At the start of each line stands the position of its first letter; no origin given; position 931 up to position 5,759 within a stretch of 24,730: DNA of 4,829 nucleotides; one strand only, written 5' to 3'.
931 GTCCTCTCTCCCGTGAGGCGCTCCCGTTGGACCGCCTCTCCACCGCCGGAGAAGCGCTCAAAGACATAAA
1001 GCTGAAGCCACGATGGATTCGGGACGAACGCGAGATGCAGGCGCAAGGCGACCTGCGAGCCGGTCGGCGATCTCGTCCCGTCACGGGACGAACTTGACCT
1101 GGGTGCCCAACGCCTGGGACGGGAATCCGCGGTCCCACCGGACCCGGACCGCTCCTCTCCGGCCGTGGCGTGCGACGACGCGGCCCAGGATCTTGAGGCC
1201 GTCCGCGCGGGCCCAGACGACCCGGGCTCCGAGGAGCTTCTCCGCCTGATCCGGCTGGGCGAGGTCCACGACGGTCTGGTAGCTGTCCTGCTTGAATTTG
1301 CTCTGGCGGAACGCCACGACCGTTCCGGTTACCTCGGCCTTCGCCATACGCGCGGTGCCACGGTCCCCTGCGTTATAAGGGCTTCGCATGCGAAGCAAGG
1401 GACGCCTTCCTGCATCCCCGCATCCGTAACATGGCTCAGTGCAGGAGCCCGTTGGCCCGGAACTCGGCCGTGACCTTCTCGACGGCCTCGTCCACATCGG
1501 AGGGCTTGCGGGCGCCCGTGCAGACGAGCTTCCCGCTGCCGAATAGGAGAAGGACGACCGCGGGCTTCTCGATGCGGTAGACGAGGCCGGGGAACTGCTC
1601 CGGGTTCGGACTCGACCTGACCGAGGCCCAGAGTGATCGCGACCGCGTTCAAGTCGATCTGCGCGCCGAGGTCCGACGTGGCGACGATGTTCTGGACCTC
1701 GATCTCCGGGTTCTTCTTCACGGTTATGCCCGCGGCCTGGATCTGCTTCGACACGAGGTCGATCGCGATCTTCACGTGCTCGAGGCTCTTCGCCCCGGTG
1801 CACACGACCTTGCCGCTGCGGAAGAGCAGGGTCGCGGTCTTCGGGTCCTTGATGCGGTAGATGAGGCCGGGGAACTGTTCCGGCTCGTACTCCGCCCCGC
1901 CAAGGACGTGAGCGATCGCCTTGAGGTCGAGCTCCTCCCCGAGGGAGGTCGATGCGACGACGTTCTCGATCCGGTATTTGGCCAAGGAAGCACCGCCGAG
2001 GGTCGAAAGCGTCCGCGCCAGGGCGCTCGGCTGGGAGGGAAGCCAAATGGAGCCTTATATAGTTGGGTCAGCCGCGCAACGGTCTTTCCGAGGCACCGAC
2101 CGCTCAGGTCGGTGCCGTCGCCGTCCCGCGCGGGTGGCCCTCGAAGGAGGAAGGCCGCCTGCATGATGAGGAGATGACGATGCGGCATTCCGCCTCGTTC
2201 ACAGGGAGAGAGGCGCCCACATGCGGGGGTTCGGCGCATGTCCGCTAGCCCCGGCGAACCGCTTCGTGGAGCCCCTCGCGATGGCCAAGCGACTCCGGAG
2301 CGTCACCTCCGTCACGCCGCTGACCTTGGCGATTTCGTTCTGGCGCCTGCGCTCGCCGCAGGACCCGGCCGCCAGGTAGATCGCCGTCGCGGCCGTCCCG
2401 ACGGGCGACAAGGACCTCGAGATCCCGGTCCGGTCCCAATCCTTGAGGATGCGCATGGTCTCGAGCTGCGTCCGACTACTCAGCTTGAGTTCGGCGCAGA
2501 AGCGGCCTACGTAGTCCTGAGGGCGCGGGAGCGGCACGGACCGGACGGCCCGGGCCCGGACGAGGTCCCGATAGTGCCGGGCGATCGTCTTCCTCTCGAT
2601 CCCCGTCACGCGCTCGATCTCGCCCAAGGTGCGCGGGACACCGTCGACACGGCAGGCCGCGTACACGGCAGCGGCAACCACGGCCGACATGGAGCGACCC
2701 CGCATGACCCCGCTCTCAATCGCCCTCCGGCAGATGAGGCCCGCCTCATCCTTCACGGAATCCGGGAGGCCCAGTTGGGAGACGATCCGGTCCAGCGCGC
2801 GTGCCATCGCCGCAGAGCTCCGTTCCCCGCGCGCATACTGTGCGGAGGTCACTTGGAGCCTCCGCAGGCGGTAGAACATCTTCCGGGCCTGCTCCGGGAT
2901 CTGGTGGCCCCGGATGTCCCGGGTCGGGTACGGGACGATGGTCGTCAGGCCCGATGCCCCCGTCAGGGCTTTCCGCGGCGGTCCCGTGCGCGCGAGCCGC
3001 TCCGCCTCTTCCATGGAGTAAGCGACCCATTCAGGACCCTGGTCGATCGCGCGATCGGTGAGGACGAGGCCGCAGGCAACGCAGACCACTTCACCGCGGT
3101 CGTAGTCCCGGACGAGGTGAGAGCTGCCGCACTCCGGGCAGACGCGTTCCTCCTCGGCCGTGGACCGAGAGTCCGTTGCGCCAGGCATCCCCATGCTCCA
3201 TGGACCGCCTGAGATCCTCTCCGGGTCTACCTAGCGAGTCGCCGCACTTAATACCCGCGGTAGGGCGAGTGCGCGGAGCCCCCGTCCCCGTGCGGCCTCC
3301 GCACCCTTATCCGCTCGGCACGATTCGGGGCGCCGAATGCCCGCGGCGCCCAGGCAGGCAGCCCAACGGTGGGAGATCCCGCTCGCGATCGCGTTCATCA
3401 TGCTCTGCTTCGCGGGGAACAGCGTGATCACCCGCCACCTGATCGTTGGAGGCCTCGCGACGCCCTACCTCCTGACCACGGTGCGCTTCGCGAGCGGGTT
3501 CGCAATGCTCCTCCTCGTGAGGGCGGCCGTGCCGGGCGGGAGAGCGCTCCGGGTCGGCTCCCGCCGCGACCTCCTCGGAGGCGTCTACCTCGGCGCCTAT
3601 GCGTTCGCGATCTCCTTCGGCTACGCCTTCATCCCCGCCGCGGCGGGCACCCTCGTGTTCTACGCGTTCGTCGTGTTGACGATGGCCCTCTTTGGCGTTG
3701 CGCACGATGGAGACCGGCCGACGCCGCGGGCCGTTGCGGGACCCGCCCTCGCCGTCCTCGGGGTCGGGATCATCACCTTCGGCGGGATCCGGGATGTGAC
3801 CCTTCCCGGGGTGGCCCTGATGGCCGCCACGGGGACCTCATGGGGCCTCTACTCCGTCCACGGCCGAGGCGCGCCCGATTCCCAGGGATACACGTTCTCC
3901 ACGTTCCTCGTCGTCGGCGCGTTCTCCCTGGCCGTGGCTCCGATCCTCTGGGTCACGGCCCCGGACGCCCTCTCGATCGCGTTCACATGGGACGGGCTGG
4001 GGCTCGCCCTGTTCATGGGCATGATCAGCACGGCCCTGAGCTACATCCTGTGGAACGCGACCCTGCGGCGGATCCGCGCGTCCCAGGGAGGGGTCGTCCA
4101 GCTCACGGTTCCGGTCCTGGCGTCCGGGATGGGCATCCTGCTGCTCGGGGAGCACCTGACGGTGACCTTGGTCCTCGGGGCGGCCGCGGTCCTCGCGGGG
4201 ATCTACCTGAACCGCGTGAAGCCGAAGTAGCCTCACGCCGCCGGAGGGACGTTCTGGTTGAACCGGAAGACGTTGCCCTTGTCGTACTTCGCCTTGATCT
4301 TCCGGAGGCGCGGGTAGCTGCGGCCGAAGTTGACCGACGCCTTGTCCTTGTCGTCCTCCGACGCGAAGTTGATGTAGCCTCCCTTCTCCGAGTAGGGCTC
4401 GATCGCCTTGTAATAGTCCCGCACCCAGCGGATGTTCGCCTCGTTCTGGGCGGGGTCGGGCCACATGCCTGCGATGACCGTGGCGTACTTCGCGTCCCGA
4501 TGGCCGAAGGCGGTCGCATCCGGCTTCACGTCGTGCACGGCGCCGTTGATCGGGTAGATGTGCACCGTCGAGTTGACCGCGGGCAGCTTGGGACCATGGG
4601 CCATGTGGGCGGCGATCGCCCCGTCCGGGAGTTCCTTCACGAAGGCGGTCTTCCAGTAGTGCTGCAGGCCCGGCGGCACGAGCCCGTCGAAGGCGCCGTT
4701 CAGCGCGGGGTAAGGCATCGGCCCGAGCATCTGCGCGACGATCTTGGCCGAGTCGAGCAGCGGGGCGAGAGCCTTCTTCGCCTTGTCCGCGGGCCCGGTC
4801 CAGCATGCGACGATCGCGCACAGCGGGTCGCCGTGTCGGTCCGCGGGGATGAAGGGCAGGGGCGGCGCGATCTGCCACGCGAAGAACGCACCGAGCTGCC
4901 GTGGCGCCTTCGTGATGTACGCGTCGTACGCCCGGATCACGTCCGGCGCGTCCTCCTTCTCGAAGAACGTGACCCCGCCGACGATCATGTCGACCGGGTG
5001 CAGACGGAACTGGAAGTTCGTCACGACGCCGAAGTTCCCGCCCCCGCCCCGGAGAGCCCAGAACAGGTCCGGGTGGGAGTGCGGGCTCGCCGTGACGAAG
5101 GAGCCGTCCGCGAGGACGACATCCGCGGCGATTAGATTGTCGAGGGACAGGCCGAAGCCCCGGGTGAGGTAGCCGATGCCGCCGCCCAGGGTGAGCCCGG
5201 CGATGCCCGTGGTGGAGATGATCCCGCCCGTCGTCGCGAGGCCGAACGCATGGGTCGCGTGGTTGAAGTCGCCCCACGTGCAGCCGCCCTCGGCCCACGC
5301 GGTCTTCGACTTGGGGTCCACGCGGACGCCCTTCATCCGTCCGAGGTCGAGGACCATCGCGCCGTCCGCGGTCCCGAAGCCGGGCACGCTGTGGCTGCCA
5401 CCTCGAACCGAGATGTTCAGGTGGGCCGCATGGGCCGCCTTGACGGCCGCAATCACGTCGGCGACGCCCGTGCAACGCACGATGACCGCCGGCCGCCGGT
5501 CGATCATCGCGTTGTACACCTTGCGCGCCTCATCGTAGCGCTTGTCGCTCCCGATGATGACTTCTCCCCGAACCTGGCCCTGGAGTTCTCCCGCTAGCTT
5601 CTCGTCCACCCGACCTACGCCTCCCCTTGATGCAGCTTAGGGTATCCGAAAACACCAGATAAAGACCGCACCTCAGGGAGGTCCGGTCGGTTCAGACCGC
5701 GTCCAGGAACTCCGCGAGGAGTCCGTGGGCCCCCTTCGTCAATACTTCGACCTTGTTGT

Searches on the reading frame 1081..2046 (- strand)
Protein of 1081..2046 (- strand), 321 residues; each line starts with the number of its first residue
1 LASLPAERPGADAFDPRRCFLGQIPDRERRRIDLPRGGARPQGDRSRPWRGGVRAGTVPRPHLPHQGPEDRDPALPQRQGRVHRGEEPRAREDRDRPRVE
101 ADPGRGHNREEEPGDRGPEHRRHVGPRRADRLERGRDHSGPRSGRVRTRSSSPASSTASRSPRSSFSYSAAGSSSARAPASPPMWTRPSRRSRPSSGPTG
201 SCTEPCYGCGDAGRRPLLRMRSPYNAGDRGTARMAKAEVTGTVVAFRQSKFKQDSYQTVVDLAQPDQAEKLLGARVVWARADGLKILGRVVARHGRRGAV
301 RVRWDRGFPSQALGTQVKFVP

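Call 20: search_protein_families(library=pfam, proteins=[window:1081-2046:-], max_evalue=0.00001)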
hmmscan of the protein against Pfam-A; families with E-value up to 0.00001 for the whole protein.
window:1081-2046:- (321 aa): 1 family
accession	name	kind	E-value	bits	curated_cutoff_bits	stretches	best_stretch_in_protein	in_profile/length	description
PF01247.24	Ribosomal_L35Ae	-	7.4e-07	29.7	27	1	239-318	3-93/95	Ribosomal protein L35Ae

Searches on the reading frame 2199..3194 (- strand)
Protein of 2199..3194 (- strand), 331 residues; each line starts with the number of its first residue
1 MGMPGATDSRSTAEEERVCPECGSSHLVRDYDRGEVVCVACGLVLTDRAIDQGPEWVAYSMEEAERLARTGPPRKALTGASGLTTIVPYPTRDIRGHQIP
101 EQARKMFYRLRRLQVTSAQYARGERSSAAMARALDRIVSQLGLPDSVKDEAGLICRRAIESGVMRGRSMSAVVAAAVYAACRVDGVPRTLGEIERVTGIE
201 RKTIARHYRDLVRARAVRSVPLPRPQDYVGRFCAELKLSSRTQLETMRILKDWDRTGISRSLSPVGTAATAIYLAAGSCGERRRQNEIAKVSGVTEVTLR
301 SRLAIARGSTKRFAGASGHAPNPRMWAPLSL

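Call 20: search_protein_families(library=pfam, proteins=[window:2199-3194:-], max_evalue=0.00001)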
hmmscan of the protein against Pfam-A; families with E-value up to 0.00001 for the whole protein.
window:2199-3194:- (331 aa): 2 families
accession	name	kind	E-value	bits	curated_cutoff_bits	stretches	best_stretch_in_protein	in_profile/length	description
PF00382.24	TFIIB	-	3.2e-34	117.3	23.6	2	131-213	9-91/92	Transcription factor TFIIB repeat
PF08271.17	Zn_Ribbon_TF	-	1.7e-18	66.3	29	1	18-58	2-42/43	TFIIB zinc-binding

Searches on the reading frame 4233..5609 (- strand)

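Call 20: search_protein_families(library=pfam, proteins=[window:4233-5609:-], max_evalue=0.00001)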
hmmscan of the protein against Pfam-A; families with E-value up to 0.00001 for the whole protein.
window:4233-5609:- (458 aa): 2 families
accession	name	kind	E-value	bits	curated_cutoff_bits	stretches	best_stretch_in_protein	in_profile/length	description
PF01565.28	FAD_binding_4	-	7.3e-29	100.7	26.4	1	40-174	1-138/139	FAD binding domain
PF08031.17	BBE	-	4e-11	43.2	20.6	1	412-455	2-45/45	Berberine and berberine like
